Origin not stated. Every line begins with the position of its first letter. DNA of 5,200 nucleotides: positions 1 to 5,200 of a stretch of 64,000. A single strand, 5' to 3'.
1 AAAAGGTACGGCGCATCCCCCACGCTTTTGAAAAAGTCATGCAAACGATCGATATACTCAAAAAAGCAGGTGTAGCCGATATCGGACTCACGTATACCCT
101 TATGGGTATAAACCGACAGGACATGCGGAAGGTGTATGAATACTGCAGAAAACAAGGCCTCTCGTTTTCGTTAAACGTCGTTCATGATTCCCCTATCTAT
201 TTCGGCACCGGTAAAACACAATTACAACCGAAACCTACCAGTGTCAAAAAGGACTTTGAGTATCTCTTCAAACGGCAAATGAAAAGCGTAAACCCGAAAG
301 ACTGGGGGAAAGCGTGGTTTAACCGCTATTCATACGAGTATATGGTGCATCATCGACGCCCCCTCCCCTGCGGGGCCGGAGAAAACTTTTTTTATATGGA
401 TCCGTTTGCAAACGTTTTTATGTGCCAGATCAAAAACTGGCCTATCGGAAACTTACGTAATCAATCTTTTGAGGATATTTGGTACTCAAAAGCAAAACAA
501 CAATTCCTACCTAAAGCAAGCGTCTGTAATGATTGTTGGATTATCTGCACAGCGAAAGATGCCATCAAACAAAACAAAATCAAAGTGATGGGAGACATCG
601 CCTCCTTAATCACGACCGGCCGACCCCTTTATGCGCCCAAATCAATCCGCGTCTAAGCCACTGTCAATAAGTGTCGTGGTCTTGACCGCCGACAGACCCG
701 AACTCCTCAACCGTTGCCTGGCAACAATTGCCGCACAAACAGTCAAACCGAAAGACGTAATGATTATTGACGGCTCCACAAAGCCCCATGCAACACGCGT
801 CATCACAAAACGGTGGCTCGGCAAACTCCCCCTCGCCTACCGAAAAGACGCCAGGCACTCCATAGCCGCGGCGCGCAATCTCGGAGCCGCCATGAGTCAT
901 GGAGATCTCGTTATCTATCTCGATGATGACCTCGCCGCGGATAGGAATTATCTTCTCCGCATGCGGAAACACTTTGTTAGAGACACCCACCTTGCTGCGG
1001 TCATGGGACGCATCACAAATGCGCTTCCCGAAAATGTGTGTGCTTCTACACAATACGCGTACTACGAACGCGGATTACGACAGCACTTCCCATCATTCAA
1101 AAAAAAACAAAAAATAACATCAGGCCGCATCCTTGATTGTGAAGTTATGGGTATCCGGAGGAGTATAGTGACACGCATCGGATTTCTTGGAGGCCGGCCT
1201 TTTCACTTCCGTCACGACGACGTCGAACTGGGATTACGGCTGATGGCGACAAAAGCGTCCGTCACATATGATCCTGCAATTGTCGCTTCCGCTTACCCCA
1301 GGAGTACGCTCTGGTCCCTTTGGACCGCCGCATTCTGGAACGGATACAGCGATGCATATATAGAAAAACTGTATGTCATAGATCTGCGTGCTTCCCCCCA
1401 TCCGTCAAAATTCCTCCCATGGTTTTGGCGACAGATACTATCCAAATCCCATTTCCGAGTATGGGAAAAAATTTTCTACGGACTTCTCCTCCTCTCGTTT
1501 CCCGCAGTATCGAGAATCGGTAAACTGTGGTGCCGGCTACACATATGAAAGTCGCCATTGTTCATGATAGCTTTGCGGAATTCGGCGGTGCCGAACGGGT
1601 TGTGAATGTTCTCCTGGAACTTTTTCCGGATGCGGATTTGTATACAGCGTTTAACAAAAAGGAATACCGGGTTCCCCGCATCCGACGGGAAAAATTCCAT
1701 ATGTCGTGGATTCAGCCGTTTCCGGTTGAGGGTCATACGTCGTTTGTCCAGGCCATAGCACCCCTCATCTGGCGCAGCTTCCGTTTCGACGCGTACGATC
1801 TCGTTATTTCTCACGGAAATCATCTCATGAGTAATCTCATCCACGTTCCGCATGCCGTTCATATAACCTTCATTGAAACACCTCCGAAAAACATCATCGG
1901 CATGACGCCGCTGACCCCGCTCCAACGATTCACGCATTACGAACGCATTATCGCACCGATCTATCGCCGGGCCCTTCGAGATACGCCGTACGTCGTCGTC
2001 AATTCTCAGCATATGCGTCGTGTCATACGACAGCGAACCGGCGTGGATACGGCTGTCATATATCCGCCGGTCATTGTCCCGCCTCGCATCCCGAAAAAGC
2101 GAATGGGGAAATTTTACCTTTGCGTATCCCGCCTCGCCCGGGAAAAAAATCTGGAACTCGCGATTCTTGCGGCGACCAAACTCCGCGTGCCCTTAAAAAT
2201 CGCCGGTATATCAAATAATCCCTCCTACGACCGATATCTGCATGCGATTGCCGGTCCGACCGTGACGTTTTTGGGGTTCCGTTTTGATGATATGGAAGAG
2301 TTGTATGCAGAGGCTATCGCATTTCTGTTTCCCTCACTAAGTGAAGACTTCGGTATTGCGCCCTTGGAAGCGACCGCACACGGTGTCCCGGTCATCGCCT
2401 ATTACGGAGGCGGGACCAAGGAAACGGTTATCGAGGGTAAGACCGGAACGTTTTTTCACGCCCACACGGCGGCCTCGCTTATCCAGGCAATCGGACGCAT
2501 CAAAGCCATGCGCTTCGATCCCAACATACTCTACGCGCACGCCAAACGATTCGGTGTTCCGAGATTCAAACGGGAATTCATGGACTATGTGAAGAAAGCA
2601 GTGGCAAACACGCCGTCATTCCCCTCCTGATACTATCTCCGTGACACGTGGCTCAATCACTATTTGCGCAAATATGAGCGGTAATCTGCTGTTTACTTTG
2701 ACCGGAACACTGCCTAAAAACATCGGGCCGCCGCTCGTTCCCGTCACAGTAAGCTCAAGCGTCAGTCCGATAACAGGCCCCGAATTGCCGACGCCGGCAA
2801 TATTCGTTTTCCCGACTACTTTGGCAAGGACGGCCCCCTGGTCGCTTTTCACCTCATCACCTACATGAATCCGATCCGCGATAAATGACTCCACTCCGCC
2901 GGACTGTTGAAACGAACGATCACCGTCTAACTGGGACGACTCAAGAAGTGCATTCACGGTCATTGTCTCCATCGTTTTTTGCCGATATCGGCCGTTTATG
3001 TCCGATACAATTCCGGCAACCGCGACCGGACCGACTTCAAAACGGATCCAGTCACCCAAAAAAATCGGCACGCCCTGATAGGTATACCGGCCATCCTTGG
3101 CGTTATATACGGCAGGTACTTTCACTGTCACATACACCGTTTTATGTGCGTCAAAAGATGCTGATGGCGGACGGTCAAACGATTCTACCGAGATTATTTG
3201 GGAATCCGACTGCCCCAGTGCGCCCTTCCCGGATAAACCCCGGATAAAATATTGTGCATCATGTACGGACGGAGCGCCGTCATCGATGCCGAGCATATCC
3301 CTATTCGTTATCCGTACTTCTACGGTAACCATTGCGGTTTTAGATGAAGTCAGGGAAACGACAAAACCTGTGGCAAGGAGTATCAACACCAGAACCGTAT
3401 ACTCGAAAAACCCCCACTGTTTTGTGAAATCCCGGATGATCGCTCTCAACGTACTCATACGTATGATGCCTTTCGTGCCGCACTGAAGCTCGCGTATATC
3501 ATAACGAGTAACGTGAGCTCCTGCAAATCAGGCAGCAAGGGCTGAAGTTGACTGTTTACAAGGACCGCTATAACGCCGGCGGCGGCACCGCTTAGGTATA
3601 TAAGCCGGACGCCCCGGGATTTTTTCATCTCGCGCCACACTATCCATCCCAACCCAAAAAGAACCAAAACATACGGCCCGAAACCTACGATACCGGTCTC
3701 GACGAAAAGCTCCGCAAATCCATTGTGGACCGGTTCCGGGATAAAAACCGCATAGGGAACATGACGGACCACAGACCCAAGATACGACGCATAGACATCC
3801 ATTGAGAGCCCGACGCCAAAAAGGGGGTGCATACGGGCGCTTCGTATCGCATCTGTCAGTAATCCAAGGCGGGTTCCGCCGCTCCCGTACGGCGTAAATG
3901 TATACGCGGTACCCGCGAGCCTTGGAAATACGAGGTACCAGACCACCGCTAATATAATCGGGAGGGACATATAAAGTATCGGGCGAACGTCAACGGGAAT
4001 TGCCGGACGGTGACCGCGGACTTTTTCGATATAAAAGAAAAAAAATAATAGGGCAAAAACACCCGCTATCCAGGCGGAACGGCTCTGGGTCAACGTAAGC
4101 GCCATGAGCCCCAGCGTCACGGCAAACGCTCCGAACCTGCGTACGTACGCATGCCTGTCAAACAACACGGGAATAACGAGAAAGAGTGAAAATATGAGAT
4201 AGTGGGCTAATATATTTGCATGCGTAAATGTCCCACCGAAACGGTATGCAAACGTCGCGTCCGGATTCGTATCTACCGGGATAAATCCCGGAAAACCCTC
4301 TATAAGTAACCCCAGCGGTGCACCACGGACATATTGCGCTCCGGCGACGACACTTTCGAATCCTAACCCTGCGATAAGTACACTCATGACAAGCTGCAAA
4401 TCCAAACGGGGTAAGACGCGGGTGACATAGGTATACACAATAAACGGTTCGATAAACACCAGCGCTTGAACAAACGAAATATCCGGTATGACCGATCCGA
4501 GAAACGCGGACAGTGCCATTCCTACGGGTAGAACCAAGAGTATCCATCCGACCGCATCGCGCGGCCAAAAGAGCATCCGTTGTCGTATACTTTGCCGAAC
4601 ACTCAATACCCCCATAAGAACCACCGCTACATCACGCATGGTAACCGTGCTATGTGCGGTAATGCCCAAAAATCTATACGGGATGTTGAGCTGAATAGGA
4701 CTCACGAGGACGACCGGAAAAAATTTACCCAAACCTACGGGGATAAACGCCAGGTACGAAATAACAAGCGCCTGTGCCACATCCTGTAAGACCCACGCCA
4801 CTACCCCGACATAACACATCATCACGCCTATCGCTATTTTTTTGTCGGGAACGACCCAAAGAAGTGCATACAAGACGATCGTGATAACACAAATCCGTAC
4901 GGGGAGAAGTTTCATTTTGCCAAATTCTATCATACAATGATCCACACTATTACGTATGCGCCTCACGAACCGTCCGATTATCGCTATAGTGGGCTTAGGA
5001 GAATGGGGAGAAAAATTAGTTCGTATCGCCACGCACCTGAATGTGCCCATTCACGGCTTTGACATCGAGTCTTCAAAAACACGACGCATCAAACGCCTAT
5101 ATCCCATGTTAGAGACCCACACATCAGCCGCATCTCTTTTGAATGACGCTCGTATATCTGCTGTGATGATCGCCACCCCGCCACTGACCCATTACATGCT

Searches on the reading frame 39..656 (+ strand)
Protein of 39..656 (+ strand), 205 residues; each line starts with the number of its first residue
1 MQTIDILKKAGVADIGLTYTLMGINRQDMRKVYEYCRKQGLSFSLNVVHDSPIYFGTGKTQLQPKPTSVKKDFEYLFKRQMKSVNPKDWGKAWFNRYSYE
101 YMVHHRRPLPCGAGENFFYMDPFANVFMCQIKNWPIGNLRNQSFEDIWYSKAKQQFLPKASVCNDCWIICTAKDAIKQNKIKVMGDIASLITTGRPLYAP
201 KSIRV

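Call 8: search_protein_families(library=pfam, proteins=[window:39-656:+], max_evalue=0.01)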
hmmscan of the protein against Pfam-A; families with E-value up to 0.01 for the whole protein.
window:39-656:+ (205 aa): 1 family
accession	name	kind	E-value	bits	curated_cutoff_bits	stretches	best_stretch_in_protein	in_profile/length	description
PF13186.11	SPASM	-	2.9e-08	34.3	21.5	1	111-167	1-67/67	Iron-sulfur cluster-binding domain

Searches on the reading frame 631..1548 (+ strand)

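Call 8: search_protein_families(library=pfam, proteins=[window:631-1548:+], max_evalue=0.01)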
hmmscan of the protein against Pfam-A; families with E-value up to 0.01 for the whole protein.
window:631-1548:+ (305 aa): 3 families
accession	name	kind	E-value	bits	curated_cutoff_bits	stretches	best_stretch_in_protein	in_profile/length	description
PF00535.33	Glycos_transf_2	-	1.3e-15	58.2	23.3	1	14-154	1-137/168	Glycosyl transferase family 2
PF13641.12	Glyco_tranf_2_3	-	9.3e-08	32.8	27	1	13-229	3-219/230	Glycosyltransferase like family 2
PF10111.15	Glyco_tranf_2_2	-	0.00017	21.6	27.3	1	40-101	30-92/276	Glycosyltransferase like family 2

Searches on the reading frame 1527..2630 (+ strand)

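Call 8: search_protein_families(library=pfam, proteins=[window:1527-2630:+], max_evalue=0.01)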
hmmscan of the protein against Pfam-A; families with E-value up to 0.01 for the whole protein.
window:1527-2630:+ (367 aa): 4 families
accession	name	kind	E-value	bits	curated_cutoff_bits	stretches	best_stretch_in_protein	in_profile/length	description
PF00534.26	Glycos_transf_1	-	1.3e-25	90.3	26.4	1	189-327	10-157/172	Glycosyl transferases group 1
PF13692.12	Glyco_trans_1_4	-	3.2e-23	83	27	1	197-325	4-139/142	Glycosyl transferases group 1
PF20706.3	GT4-conflict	-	2.3e-08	33.9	26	1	163-300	161-319/385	Family 4 Glycosyltransferase in conflict systems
PF13439.12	Glyco_transf_4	-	7.2e-06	26.6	28.5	1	20-182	2-166/170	Glycosyltransferase Family 4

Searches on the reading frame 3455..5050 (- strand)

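Call 8: search_protein_families(library=pfam, proteins=[window:3455-5050:-], max_evalue=0.01)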
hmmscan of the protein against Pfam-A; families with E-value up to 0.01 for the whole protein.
window:3455-5050:- (531 aa): 1 family
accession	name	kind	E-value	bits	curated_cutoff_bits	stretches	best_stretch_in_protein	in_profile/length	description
PF04932.20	Wzy_C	-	2.3e-15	57.1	31.7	1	310-458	2-146/149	O-Antigen ligase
